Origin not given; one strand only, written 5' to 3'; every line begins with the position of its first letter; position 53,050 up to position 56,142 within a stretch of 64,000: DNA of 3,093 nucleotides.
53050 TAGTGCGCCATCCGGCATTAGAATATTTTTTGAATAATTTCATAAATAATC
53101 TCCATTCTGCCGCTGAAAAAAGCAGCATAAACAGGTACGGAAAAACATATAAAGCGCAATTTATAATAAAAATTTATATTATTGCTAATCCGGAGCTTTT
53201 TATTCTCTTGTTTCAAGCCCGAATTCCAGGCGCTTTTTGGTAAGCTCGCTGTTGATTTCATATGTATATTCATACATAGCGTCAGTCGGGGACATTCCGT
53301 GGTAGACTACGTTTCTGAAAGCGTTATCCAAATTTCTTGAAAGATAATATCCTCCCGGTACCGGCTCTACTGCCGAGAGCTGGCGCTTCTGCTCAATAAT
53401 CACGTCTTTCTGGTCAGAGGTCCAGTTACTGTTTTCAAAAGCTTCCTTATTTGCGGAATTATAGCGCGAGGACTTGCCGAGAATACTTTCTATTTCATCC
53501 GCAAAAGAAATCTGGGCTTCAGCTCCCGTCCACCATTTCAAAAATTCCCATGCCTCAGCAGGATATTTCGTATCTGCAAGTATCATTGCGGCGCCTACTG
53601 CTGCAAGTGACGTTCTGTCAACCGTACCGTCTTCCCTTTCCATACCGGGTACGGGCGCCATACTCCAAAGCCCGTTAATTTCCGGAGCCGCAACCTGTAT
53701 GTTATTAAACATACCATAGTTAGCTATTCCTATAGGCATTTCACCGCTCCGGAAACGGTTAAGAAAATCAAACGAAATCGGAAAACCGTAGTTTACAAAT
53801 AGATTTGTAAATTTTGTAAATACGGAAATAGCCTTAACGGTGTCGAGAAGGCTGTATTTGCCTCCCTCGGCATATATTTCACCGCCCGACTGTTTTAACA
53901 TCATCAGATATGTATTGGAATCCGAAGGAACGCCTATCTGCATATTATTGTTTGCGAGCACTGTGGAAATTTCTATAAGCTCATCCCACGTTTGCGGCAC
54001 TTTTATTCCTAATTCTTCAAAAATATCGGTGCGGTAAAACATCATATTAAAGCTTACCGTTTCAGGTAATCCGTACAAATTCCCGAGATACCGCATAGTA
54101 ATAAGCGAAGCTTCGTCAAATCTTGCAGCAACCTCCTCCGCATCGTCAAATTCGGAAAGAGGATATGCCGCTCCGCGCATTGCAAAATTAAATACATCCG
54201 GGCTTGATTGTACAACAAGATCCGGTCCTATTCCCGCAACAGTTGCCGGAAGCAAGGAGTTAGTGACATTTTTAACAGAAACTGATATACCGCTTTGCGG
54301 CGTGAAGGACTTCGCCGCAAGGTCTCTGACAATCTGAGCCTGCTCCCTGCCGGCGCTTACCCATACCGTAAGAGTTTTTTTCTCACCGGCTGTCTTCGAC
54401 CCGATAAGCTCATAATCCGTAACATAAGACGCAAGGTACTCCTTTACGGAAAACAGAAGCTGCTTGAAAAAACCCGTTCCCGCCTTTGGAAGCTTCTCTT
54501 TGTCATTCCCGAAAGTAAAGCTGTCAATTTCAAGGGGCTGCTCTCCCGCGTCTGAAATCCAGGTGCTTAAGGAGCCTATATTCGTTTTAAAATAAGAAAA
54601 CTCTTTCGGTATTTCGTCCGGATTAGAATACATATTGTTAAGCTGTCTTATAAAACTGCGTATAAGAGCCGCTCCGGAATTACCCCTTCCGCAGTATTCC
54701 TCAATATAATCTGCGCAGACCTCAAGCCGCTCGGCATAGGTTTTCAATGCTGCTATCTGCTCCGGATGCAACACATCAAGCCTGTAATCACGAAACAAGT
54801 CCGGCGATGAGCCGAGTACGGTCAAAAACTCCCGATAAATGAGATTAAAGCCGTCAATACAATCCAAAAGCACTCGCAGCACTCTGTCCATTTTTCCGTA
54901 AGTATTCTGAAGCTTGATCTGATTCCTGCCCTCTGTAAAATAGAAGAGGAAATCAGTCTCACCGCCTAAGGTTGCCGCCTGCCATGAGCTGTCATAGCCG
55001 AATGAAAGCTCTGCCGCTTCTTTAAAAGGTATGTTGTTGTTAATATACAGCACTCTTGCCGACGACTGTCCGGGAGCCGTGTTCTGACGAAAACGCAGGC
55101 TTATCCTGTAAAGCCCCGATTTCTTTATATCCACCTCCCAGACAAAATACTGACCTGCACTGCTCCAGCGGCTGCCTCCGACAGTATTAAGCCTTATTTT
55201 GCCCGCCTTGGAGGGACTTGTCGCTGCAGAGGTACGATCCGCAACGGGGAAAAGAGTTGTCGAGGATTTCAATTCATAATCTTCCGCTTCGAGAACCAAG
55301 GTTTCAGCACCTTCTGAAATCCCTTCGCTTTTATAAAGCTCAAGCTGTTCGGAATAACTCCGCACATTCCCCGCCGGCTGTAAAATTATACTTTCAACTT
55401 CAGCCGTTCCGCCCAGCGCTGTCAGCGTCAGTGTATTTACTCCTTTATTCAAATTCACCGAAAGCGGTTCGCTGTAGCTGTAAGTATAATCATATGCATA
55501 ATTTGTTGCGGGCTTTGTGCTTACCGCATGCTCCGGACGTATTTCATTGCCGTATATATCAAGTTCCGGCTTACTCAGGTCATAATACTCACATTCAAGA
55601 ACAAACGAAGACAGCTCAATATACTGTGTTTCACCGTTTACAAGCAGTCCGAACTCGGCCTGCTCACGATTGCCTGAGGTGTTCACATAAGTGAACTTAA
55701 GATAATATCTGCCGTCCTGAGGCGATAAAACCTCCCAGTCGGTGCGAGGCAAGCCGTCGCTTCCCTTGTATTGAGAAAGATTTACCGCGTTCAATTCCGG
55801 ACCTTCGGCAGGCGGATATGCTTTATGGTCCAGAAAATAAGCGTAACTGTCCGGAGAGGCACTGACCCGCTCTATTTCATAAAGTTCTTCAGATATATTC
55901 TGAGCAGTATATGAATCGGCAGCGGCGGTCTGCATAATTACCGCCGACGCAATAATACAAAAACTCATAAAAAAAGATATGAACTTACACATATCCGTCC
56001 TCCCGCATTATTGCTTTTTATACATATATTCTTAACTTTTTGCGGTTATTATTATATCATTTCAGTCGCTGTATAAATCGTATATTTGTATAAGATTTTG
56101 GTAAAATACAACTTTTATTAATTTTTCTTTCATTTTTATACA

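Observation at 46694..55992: Second, diverged copy of the same five-gene cassette with identical gene order, embedded in a different enzyme context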

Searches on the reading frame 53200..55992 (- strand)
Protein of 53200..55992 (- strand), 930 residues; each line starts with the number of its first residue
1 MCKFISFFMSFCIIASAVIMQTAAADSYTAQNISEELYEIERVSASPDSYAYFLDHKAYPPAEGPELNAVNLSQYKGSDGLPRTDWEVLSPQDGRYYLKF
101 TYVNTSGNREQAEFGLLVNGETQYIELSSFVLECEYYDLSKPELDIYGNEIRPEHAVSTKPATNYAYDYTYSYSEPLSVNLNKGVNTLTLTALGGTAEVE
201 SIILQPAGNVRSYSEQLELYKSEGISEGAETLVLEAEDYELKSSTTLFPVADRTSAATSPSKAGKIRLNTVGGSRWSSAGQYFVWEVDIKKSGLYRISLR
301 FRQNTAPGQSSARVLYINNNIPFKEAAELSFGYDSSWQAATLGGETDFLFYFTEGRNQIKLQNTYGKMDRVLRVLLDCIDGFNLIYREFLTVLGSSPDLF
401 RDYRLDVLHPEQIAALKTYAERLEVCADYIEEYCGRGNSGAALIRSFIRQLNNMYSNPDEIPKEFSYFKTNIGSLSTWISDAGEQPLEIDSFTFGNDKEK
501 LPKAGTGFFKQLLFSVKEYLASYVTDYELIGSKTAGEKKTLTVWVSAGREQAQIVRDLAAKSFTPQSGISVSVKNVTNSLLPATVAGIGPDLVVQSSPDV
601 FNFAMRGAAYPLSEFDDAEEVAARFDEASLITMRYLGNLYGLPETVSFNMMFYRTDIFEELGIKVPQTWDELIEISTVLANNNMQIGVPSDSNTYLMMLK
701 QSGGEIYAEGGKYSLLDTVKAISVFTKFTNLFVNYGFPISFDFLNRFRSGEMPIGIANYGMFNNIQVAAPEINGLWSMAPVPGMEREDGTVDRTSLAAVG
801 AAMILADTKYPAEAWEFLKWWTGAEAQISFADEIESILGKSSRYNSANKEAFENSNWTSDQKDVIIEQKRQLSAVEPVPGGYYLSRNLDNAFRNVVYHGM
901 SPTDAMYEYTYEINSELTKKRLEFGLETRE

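Call 5: search_protein_families(library=pfam, proteins=[window:53200-55992:-], max_evalue=0.01)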
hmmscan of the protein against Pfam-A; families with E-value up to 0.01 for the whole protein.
window:53200-55992:- (930 aa): 3 families
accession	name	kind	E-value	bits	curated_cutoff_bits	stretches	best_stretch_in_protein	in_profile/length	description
PF01547.30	SBP_bac_1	-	9.4e-23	82.1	26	1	567-827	22-306/307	Bacterial extracellular solute-binding protein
PF13416.11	SBP_bac_8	-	6.4e-22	79.1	27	1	560-853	3-267/279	Bacterial extracellular solute-binding protein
PF25275.1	Golvesin_C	-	0.0024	18.4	31.6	0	277-306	37-66/132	Golvesin C-terminal domain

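Call 10: search_solved_structures(query=window:53200-55992:-, max_evalue=1)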
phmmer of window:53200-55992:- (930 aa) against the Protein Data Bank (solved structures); distinct sequences matched with E-value up to 1: 71 (the best 60 are shown).
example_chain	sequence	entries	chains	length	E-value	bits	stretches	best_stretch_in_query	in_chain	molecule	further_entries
5ysb_A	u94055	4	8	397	2.8e-19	71.7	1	535-837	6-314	Lin1841 protein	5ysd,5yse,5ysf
5ci5_A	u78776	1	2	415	4.5e-14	54.5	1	537-907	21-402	Extracellular solute-binding protein family 1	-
4r9f_A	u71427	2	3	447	1.4e-12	49.6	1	565-908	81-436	MBP1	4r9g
7vfq_A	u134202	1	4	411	2.9e-10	41.9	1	584-822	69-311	Extracellular solute-binding protein, family 1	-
7vfr_A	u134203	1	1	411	3e-10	41.9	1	584-822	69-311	Extracellular solute-binding protein, family 1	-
9xf5_A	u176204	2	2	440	2.7e-09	38.7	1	583-913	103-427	ABC transporter substrate-binding protein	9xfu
2zyk_A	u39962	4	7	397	4.1e-09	38.1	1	532-833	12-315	Solute-binding protein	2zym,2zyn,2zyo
1elj_A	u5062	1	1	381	9.7e-09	36.9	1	541-829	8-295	MALTODEXTRIN-BINDING PROTEIN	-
2heu_A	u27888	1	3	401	5.1e-08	34.5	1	550-689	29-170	Sugar ABC transporter, sugar-binding protein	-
2hq0_A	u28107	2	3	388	6e-08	34.3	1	556-689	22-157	Sugar ABC transporter, sugar-binding protein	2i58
2hfb_A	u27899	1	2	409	6.5e-08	34.1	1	556-689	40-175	Sugar ABC transporter, sugar-binding protein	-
6pql_A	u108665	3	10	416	7.2e-08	34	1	557-689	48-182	ABC transporter sugar-binding protein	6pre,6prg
4qrz_A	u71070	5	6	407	1.1e-07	33.4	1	574-685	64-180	ABC-TYPE SUGAR TRANSPORTER | ABC transporter, substrate binding protein (Sugar)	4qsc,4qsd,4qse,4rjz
6dtu_A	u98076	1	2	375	8.2e-07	30.5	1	540-677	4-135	maltose-binding protein MalE1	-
2gha_A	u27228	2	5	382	8.6e-07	30.4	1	540-677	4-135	maltose ABC transporter, periplasmic maltose-binding protein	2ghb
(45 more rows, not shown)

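Call 23: search_protein_families(library=ncbifam, proteins=[window:53200-55992:-], max_evalue=0.001)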
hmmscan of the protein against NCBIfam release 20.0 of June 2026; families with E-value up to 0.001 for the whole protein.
window:53200-55992:- (930 aa): 3 families
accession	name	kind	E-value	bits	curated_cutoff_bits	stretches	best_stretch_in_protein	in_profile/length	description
NF053763.1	ABCarbgalBndGanS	equivalog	8.6e-07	28.1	700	1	535-683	35-180/420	galactooligosaccharide ABC transporter substrate-binding protein GanS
TIGR03851.1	chitin_NgcE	equivalog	2.3e-05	23.6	399.65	1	537-679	38-193/450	N-acetylglucosamine/diacetylchitobiose ABC transporter substrate-binding protein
TIGR03850.1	bind_CPR_0540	equivalog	7.3e-05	21.5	299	0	637-683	149-195/437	carbohydrate ABC transporter substrate-binding protein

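Call 36: find_homologous_proteins(query=window:53200-55992:-, max_evalue=1e-20)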
Query window:53200-55992:- (930 aa): 144 proteins with E <= 1e-20 among 8000 candidates; the best 120 are listed.
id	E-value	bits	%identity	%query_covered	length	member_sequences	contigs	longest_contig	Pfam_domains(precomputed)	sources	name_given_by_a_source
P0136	0.0e+0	2097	100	100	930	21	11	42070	PF13416.12,PF01547.31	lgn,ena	-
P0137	0.0e+0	2097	100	100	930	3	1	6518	PF13416.12,PF01547.31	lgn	-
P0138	0.0e+0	1898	90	100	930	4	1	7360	PF13416.12,PF01547.31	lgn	-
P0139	0.0e+0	1285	61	100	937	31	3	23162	PF13416.12,PF16990.12,PF01547.31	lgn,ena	-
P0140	0.0e+0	1279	61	98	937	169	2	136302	PF01547.31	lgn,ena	-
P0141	0.0e+0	1190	59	95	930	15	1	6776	PF13416.12,PF01547.31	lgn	-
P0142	0.0e+0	1179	56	100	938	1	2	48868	PF13416.12,PF01547.31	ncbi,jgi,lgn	ncbi:MAG: extracellular solute-binding protein [Acutalibacteraceae bacterium]|jgi:ABC-type glycerol-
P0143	0.0e+0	1160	55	100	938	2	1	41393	PF13416.12,PF01547.31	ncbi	-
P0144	0.0e+0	1152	56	100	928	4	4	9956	PF13416.12,PF01547.31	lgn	-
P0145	0.0e+0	1137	54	100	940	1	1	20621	PF13416.12,PF01547.31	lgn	-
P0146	0.0e+0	1136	56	100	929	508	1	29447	PF13416.12,PF01547.31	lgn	-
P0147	0.0e+0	1131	55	100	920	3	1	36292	PF13416.12,PF01547.31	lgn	-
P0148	0.0e+0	1123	53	100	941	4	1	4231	PF13416.12,PF01547.31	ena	-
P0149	0.0e+0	1121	53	100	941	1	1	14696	PF13416.12,PF01547.31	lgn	-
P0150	0.0e+0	1113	53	100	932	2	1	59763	PF13416.12,PF01547.31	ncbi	-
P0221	1.1e-175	604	36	91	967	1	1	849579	PF13416.12,PF01547.31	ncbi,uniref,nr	ncbi:extracellular solute-binding protein [Paenibacillus sp. Sa2BVA9]|uniref:Extracellular solute-bi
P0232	2.6e-172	593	36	90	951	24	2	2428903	PF13416.12,PF01547.31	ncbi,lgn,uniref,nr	ncbi:extracellular solute-binding protein family 1 [Caldicellulosiruptor owensensis OL]|uniref:Extra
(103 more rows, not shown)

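Call 39: find_encoding_contigs(protein=P0232, flank=10000, max_places=1)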
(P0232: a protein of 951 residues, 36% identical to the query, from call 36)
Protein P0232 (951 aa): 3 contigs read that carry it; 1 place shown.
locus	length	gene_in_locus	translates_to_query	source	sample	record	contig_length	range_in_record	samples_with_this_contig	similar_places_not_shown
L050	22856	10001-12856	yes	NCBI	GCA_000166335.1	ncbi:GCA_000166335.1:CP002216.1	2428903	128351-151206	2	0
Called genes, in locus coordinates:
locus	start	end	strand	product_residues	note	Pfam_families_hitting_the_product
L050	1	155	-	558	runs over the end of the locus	PF00128:Alpha-amylase, PF16657:Malt_amylase_C, PF23915:SusG_C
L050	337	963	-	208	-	PF02660:G3P_acyltransf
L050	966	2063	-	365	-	PF13506:Glyco_transf_21, PF13641:Glyco_tranf_2_3, PF00535:Glycos_transf_2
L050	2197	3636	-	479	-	PF06782:UPF0236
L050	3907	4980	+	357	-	PF01494:FAD_binding_3 (weak), PF13450:NAD_binding_8 (faint)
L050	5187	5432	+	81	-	PF08753:NikR_C, PF21699:TM1266-like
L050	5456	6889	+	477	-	PF04055:Radical_SAM, PF06968:BATS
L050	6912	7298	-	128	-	PF00072:Response_reg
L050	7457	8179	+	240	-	PF05175:MTS (weak)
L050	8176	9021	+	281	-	PF00590:TP_methylase, PF23016:RsmI_C (faint)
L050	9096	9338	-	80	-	PF04014:MazE_antitoxin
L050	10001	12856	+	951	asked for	PF01547:SBP_bac_1, PF13416:SBP_bac_8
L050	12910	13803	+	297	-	PF00528:BPD_transp_1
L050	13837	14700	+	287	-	PF00528:BPD_transp_1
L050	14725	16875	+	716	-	PF01436:NHL (faint), PF08450:SGL (faint), PF07719:TPR_2 (faint), PF04893:Yip1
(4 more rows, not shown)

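Call 50: predict_structure(alignment_id=A3)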
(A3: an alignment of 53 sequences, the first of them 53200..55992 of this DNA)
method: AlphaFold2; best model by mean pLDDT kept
length: 930 residues; sequences in the alignment: 53
mean_pLDDT: 89.0   pTM: 0.82
mean pLDDT of the five models: 89.0, 88.7, 87.3, 87.1, 86.1
residues with pLDDT >= 90: 589; 70-90: 292; 50-70: 39; < 50: 10
segments of 3 or more residues with pLDDT < 50: 20-28
pLDDT, mean of each block of 10 residues (from residue 1): 78 66 45 85 91 95 92 84 94 96 76 92 94 89 82 84 92 94 96 87 94 93 89 93 88 88 88 89 95 94 85 94 92 90 89 95 93 93 92 87 92 95 94 82 94 95 91 91 91 89 86 89 71 60 85 86 82 76 72 80 89 95 94 92 94 95 95 94 93 95 92 93 97 94 91 95 89 92 93 94 91 95 92 81 90 84 93 91 93 96 96 95 85
secondary structure, 60 per line:
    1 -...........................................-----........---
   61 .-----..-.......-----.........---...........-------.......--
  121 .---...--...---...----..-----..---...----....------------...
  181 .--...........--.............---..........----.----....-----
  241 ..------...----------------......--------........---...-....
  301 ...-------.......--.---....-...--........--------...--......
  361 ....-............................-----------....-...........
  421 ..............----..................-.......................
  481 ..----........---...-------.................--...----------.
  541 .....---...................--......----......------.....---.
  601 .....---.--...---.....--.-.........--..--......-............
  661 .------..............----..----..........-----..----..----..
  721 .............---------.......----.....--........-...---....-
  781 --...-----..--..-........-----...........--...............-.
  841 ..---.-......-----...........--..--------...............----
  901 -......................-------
elements in order (helices of 4 or more, strands of 3 or more residues): H2-44 H50-57 E70-76 E82-90 E94-104 E112-118 E130-132 E136-138 E155-157 E162-165 E178-181 E184-194 E197-206 H213-222 E232-235 E249-251 E268-273 E282-289 E293-295 E297-303 E311-317 H324-327 E329-331 E334-341 E350-352 E355-364 H366-393 H405-408 H410-434 H439-456 H458-482 E487-494 H508-524 E540-545 H549-567 E570-575 H580-585 E592-596 H600-605 H618-622 H627-633 E642-647 E649-654 H655-661 H669-681 H692-701 H719-733 H743-749 E754-758 H761-768 E776-779 E783-785 E798-805 H811-821 H824-838 H849-853 H859-869 H882-896 H902-923

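Call 56: fold_search(model_id=the predicted structure, library=pdb)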
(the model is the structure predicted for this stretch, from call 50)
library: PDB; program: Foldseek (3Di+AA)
matches with E <= 10: 1371; with E <= 0.001: 996
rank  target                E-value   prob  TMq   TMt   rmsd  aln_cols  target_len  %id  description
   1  5ci5_B                8.5e-19  1.00  0.33  0.73   4.8       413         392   22  Crystal Structure of an ABC transporter Solute Binding Protein from Thermotoga Lettingae TMO (Tlet_1705, TARGET EFI-51 (released 2015-07-22)
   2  9xf5_A                1.4e-18  1.00  0.34  0.76   4.4       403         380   20  Cycloisomaltooligosaccharide binding protein in complex with cycloisomaltooctaose (released 2026-03-25)
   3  5ysf_A                2.7e-18  1.00  0.35  0.78   4.0       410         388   22  Crystal structure of beta-1,2-glucooligosaccharide binding protein in complex with sophoropentaose (released 2018-05-02)
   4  5yse_A                4.9e-18  1.00  0.35  0.78   4.0       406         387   22  Crystal structure of beta-1,2-glucooligosaccharide binding protein in complex with sophorotetraose (released 2018-05-02)
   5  5ci5_A                5.1e-18  1.00  0.34  0.73   4.7       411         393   22  Crystal Structure of an ABC transporter Solute Binding Protein from Thermotoga Lettingae TMO (Tlet_1705, TARGET EFI-51 (released 2015-07-22)
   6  5ysd_A                9.3e-18  1.00  0.35  0.78   4.0       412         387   22  Crystal structure of beta-1,2-glucooligosaccharide binding protein in complex with sophorotriose (released 2018-05-02)
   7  9xfu_A                1.3e-17  1.00  0.34  0.75   4.4       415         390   20  Cycloisomaltooligosaccharide binding protein in complex with isomaltoheptaose (released 2026-03-25)
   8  5ysd_B                2.3e-17  1.00  0.35  0.77   4.2       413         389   22  Crystal structure of beta-1,2-glucooligosaccharide binding protein in complex with sophorotriose (released 2018-05-02)
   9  3uor_B                3.1e-17  1.00  0.34  0.75   5.0       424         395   20  The structure of the sugar-binding protein MalE from the phytopathogen Xanthomonas citri (released 2011-12-14)
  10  5ysb_A                3.9e-17  1.00  0.36  0.83   2.9       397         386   22  Crystal structure of beta-1,2-glucooligosaccharide binding protein in ligand-free form (released 2018-05-02)
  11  4r9g_A                4.8e-17  1.00  0.32  0.67   6.1       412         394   20  CpMnBP1 with Mannotriose Bound (released 2014-10-29)
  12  1urd_A                5.9e-17  1.00  0.32  0.73   4.7       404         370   18  X-ray structures of the maltose-maltodextrin binding protein of the thermoacidophilic bacterium Alicyclobacillus acido (released 2003-12-11)
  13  5yse_B                6.2e-17  1.00  0.35  0.78   3.8       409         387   22  Crystal structure of beta-1,2-glucooligosaccharide binding protein in complex with sophorotetraose (released 2018-05-02)
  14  1urs_A                7.2e-17  1.00  0.32  0.74   4.5       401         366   18  X-ray structures of the maltose-maltodextrin binding protein of the thermoacidophilic bacterium Alicyclobacillus acido (released 2003-12-11)
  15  3k01                  7.5e-17  1.00  0.36  0.81   3.7       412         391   18  Crystal structures of the GacH receptor of Streptomyces glaucescens GLA.O in the unliganded form and in complex with aca (released 2010-02-16)
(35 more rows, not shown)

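Call 86: find_encoding_contigs(protein=P0221, flank=10000, max_places=1)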
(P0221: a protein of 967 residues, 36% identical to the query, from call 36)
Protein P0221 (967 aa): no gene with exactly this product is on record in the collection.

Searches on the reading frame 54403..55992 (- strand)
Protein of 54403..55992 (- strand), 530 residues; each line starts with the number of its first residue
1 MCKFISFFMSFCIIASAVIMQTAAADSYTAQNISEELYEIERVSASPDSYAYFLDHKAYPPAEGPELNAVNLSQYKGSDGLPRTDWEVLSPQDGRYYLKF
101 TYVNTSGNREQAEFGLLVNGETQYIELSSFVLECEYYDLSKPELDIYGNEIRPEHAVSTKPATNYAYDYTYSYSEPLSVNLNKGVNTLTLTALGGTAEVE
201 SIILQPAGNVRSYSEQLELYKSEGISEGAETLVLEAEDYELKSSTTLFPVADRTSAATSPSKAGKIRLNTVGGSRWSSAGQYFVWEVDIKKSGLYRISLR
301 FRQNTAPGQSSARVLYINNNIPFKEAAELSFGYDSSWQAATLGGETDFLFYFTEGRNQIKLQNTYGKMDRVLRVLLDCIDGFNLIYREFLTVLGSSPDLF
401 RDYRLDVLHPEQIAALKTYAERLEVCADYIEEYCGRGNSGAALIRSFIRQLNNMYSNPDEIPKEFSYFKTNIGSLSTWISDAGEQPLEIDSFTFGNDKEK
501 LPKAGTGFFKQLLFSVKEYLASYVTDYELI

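Call 58: search_protein_families(library=pfam, proteins=[window:54403-55992:-], max_evalue=1)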
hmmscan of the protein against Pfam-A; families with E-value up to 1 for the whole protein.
seq(530 aa): 2 families
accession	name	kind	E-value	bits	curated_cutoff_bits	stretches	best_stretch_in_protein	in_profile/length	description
PF25275.1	Golvesin_C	-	0.00046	20.7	31.6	1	277-306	37-66/132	Golvesin C-terminal domain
PF16990.11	CBM_35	-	0.0025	18.5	28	1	262-302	16-57/121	Carbohydrate binding module (family 35)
